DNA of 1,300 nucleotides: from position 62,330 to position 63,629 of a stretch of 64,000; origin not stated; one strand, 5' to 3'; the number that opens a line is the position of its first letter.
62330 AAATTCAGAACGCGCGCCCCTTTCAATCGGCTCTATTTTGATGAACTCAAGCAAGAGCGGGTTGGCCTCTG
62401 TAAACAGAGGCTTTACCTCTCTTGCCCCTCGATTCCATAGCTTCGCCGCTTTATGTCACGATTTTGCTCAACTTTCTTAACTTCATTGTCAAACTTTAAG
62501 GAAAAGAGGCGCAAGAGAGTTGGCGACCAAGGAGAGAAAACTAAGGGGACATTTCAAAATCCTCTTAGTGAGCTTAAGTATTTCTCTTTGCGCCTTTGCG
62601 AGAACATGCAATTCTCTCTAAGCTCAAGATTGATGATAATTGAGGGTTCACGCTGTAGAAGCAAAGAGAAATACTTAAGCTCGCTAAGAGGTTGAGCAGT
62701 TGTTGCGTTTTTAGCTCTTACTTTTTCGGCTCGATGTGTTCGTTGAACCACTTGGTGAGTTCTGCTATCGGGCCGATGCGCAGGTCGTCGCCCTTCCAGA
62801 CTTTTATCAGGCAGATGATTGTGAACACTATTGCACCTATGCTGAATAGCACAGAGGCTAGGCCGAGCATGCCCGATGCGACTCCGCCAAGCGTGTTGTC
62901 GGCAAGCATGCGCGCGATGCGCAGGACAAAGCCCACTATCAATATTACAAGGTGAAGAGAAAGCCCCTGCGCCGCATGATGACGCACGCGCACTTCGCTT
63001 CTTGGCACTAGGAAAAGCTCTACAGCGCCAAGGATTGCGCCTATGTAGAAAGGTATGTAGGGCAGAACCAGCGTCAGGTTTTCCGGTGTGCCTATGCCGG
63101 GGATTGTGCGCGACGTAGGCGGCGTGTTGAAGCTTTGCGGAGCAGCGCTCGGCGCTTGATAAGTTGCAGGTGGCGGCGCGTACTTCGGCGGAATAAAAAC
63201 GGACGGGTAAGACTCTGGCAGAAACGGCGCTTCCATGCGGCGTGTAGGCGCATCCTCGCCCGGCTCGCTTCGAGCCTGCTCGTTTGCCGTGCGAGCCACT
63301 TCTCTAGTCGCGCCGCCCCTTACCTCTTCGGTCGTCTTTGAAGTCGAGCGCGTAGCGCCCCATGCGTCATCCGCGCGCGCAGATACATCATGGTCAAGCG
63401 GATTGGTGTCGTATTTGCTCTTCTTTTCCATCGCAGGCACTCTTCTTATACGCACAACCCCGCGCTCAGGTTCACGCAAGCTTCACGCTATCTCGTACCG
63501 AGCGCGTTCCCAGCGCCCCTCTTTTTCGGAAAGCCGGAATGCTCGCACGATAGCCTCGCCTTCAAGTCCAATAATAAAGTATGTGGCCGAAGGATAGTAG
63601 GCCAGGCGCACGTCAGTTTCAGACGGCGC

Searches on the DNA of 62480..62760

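Call 29: search_rna_families(source=window, start=62480, end=62760, threshold=evalue, max_evalue=10)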
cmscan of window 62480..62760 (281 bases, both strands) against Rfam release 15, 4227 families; matches with E-value up to 10: 11.
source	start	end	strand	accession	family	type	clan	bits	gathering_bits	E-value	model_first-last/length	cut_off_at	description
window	62561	62691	+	RF04134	MIR7504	Gene; miRNA;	-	32.8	83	0.00026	1-124/124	no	MIR7504 microRNA precursor family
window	62561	62691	-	RF04134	MIR7504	Gene; miRNA;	-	32.8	83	0.00027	1-124/124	no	MIR7504 microRNA precursor family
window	62554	62695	-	RF04156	MIR2670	Gene; miRNA;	-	31.3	117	4.6e-05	39-160/200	no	MIR2670 microRNA precursor family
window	62553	62696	+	RF03785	mir-974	Gene; miRNA;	-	26.9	90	0.003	1-91/91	no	mir-974 microRNA precursor family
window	62568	62684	-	RF03597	MIR6438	Gene; miRNA;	-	24.8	58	0.026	1-100/100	no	MIR6438 microRNA precursor family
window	62553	62723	+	RF01859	Phe_leader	Cis-reg; leader;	-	23.4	55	0.075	1-125/125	no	Phenylalanine leader peptide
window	62627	62681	+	RF00187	SNORD102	Gene; snRNA; snoRNA; CD-box;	-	19.3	47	1.4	1-72/72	no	Small nucleolar RNA SNORD102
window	62577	62675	-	RF04147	MIR6224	Gene; miRNA;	-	18.6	171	0.16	1-176/176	no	MIR6224 microRNA precursor family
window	62568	62684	-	RF00961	mir-581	Gene; miRNA;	-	16.6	100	1.3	1-89/89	no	mir-581 microRNA precursor family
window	62481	62685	+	RF02653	StyR-143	Gene; sRNA;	-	12.8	176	2.7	1-144/144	no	Salmonella enterica Typhi npcRNA 143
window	62611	62659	+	RF01210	snoU13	Gene; snRNA; snoRNA; CD-box;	CL00081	12.5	46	2.6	1-104/104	no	Small nucleolar RNA U13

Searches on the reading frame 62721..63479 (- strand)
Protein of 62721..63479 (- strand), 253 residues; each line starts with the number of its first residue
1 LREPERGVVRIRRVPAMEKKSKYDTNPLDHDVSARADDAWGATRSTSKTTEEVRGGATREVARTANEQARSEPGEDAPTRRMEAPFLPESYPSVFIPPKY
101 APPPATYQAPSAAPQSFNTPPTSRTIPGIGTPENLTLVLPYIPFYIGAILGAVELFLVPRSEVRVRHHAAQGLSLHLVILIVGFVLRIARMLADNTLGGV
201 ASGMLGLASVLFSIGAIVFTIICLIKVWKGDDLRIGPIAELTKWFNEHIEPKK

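Call 49: find_encoding_contigs(protein=window:62721-63479:-, flank=3000, max_places=10)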
Protein window:62721-63479:- (253 aa): 2 contigs read that carry it; 1 place shown.
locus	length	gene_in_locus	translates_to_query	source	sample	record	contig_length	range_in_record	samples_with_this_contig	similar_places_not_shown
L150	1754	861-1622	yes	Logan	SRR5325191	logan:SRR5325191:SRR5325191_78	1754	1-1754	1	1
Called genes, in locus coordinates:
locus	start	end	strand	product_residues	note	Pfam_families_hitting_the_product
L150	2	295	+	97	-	?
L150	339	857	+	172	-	PF14464:Prok-JAB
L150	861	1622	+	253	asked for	PF09685:MamF_MmsF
